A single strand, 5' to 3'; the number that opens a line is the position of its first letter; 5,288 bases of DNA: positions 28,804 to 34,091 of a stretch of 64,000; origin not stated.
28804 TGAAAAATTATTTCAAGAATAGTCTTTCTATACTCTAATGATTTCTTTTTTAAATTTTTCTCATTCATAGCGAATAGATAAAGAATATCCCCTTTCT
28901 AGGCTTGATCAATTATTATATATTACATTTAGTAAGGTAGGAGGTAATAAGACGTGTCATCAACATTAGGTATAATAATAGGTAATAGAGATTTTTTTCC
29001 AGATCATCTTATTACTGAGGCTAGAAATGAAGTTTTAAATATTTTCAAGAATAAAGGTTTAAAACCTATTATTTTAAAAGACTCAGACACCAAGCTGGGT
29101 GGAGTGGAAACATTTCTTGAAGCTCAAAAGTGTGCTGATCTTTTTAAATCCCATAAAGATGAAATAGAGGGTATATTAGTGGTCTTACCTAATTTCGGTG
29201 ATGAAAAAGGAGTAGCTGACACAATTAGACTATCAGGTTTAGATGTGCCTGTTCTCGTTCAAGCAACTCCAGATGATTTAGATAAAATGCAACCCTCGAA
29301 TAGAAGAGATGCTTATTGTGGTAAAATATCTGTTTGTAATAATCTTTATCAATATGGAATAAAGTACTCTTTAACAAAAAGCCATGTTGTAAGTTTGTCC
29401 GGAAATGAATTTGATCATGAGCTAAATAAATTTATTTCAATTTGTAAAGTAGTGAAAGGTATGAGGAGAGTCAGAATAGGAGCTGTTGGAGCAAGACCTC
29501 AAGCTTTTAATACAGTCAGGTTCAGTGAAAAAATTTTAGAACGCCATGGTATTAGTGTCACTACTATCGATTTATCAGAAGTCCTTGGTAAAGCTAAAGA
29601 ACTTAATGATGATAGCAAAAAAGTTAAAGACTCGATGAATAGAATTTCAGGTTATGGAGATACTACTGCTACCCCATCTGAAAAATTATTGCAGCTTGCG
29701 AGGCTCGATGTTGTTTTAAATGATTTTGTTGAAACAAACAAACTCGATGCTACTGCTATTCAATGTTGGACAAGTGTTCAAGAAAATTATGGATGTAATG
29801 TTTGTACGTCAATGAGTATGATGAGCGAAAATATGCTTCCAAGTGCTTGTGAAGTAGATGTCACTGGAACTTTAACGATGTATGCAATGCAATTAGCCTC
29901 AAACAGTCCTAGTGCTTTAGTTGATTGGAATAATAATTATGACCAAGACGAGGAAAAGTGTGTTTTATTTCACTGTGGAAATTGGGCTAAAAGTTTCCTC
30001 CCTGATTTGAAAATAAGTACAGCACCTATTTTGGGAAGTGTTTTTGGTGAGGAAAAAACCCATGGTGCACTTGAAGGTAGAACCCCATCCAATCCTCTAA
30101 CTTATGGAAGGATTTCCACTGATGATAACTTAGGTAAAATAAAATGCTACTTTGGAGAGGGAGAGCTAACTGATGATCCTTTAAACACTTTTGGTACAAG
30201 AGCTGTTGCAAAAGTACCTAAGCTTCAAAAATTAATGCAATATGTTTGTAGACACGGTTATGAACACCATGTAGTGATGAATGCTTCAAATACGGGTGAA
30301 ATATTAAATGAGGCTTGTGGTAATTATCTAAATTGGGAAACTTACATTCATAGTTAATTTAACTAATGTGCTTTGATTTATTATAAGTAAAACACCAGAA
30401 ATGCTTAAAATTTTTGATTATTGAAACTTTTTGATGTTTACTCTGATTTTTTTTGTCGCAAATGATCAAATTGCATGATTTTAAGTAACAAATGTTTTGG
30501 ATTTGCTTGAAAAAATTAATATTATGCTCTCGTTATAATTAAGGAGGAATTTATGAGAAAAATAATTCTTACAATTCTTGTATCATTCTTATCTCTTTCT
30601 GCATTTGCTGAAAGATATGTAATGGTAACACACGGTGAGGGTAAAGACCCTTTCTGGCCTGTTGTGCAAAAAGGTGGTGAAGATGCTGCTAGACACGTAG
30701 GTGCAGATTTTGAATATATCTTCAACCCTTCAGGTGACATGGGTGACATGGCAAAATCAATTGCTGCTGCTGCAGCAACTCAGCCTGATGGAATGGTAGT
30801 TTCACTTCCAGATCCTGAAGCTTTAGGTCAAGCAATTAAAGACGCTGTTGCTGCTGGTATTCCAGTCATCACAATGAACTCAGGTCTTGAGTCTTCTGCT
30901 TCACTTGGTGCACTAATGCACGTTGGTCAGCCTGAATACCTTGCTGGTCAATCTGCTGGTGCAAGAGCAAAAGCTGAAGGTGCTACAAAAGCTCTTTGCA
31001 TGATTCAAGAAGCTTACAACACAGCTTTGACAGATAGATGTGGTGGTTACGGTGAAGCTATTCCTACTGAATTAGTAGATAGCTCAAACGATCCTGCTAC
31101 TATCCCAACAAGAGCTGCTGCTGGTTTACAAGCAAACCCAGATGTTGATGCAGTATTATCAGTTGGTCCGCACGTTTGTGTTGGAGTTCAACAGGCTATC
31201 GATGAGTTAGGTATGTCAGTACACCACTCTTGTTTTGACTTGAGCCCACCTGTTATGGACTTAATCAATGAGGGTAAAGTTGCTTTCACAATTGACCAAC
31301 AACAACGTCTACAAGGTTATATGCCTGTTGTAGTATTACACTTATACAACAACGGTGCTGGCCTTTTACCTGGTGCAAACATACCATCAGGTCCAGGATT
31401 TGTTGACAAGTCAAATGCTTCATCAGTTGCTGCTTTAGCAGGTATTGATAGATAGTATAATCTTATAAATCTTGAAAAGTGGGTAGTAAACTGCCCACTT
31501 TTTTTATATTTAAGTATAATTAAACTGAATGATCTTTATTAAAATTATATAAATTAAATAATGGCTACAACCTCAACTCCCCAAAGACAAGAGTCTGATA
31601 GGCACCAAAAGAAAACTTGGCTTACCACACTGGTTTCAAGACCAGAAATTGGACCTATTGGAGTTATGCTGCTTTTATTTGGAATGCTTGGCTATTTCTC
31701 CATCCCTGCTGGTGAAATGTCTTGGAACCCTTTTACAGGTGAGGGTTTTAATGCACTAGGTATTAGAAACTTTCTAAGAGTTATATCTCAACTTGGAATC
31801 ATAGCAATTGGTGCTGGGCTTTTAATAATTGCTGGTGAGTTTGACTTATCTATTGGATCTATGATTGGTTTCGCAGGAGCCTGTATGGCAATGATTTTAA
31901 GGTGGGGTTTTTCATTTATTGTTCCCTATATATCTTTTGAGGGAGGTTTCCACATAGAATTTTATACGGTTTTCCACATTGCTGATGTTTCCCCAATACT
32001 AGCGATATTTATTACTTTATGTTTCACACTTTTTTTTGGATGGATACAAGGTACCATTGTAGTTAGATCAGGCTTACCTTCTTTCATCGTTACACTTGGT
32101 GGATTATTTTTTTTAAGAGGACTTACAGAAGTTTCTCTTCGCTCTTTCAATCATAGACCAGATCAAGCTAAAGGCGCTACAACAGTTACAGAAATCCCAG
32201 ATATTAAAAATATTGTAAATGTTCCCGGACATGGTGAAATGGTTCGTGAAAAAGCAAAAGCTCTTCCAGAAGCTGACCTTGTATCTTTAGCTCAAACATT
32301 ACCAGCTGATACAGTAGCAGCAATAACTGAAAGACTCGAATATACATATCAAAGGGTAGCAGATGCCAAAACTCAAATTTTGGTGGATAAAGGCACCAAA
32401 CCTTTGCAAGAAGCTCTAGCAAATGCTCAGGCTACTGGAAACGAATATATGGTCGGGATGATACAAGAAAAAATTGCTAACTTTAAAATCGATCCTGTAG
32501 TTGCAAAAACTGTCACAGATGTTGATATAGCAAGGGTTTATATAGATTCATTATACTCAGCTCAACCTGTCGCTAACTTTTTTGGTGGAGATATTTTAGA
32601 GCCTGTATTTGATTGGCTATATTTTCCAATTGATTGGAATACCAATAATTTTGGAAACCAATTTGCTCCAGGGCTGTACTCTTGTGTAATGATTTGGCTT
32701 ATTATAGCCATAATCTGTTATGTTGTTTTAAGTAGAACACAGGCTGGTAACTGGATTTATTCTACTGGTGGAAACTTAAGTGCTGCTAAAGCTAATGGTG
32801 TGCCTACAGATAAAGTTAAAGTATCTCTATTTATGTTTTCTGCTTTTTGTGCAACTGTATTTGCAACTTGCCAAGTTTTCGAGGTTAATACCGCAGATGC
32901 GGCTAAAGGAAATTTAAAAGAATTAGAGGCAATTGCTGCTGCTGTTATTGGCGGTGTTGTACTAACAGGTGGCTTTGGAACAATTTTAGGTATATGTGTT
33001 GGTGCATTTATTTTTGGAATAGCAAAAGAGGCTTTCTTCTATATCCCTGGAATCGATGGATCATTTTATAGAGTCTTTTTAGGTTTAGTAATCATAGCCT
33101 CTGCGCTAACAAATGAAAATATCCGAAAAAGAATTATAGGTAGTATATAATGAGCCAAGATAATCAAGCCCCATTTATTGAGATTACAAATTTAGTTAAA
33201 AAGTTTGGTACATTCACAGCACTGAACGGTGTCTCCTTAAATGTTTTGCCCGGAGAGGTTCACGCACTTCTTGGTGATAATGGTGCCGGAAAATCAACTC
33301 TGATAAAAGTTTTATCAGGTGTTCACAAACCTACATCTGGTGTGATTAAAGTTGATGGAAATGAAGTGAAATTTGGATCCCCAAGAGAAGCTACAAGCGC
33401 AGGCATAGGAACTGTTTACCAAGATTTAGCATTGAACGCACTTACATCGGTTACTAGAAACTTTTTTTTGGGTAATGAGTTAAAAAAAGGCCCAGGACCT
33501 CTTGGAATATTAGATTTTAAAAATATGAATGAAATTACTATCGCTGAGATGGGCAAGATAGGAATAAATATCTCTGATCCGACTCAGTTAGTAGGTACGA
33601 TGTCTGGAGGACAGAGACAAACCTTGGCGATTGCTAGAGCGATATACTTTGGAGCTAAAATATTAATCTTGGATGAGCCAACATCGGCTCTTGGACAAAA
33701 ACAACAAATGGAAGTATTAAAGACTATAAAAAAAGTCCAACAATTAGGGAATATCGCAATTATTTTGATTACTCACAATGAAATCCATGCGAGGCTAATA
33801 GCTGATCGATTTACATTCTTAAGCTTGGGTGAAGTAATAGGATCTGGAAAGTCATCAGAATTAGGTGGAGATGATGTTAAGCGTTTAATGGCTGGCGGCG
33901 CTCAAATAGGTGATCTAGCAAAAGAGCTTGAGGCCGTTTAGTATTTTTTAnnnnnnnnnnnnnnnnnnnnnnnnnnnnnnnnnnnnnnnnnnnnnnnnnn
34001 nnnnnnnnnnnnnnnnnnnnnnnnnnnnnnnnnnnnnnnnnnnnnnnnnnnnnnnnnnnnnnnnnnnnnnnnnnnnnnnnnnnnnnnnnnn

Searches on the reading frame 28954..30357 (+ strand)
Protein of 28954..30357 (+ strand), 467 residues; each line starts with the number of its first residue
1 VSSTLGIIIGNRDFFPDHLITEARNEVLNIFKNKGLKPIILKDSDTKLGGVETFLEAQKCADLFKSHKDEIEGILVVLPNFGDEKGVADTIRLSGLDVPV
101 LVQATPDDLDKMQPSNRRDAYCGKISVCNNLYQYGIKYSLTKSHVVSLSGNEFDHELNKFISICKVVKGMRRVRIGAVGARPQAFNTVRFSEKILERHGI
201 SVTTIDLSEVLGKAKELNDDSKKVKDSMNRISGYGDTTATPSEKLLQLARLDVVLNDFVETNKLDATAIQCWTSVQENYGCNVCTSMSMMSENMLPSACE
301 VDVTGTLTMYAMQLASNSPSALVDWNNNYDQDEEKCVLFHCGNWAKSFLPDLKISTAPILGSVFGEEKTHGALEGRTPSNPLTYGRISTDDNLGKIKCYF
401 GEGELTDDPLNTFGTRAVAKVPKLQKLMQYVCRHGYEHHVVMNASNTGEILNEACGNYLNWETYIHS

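Call 7: search_protein_families(library=pfam, proteins=[window:28954-30357:+])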
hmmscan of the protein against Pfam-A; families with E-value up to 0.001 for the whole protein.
window:28954-30357:+ (467 aa): 1 family
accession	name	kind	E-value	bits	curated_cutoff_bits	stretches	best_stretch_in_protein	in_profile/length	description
PF02952.23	Fucose_iso_C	-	1e-28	100.2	29.3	1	338-466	1-143/143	L-fucose isomerase, C-terminal domain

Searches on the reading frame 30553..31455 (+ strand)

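Call 7: search_protein_families(library=pfam, proteins=[window:30553-31455:+])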
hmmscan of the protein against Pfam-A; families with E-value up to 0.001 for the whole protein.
window:30553-31455:+ (300 aa): 1 family
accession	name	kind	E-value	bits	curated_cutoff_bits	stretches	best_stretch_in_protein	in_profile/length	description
PF13407.12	Peripla_BP_4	-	1.3e-34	120.3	35.1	1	27-265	6-253/258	Periplasmic binding protein domain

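Call 33: search_protein_families(library=ncbifam, proteins=[window:30553-31455:+], max_evalue=1e-15)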
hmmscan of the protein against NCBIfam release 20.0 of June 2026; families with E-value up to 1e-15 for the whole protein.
window:30553-31455:+ (300 aa): 1 family
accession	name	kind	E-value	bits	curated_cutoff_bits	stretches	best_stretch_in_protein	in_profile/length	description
NF052284.1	rhzpin_SBP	equivalog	1.8e-70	237.4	420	1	21-296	2-284/289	rhizopine catabolism ABC transporter substrate-binding protein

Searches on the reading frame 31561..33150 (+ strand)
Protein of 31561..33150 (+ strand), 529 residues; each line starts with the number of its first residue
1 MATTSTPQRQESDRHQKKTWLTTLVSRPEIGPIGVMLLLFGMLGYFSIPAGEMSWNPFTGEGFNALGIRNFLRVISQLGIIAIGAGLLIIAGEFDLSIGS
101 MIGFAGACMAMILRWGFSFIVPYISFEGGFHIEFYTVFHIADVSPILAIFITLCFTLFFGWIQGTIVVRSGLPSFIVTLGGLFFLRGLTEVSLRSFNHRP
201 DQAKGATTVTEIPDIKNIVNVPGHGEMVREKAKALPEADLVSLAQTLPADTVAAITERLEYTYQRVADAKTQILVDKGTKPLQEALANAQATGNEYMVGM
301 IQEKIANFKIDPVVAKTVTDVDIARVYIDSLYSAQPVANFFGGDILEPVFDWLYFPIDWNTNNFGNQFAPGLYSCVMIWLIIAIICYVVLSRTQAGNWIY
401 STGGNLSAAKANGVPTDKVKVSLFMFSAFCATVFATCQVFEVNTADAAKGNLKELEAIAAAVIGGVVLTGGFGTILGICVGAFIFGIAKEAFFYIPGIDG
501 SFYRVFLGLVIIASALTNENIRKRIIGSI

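Call 7: search_protein_families(library=pfam, proteins=[window:31561-33150:+])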
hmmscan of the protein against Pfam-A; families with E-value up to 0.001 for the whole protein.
window:31561-33150:+ (529 aa): 1 family
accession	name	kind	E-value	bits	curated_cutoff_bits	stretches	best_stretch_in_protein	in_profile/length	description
PF02653.21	BPD_transp_2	-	9.3e-34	117.2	26.8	2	363-514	135-268/269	Branched-chain amino acid transport system / permease component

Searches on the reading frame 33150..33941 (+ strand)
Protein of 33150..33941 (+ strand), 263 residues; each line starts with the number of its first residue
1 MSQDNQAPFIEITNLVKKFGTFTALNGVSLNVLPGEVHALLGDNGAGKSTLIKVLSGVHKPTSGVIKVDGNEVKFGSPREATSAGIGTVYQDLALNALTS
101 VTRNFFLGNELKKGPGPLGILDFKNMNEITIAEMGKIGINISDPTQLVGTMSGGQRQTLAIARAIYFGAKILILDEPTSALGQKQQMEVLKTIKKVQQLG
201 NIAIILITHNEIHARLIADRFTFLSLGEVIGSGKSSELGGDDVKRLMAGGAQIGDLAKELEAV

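Call 7: search_protein_families(library=pfam, proteins=[window:33150-33941:+])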
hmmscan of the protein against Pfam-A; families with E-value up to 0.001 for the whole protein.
window:33150-33941:+ (263 aa): 5 families
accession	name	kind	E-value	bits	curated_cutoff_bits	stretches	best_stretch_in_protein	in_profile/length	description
PF00005.33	ABC_tran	-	9.5e-33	114.1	25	1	25-179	1-137/137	ABC transporter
PF13304.12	AAA_21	-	2.1e-10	41.6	27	1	37-96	1-73/304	AAA domain, putative AbiEii toxin, Type IV TA system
PF02463.25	SMC_N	-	3.5e-05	23.8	40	1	36-212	25-200/220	RecF/RecN/SMC N terminal domain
PF13555.12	AAA_29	-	0.00029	21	27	0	29-53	16-40/61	P-loop containing region of AAA domain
PF05621.17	TniB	-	0.00042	20.3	22.4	0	155-218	108-171/189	Bacterial TniB protein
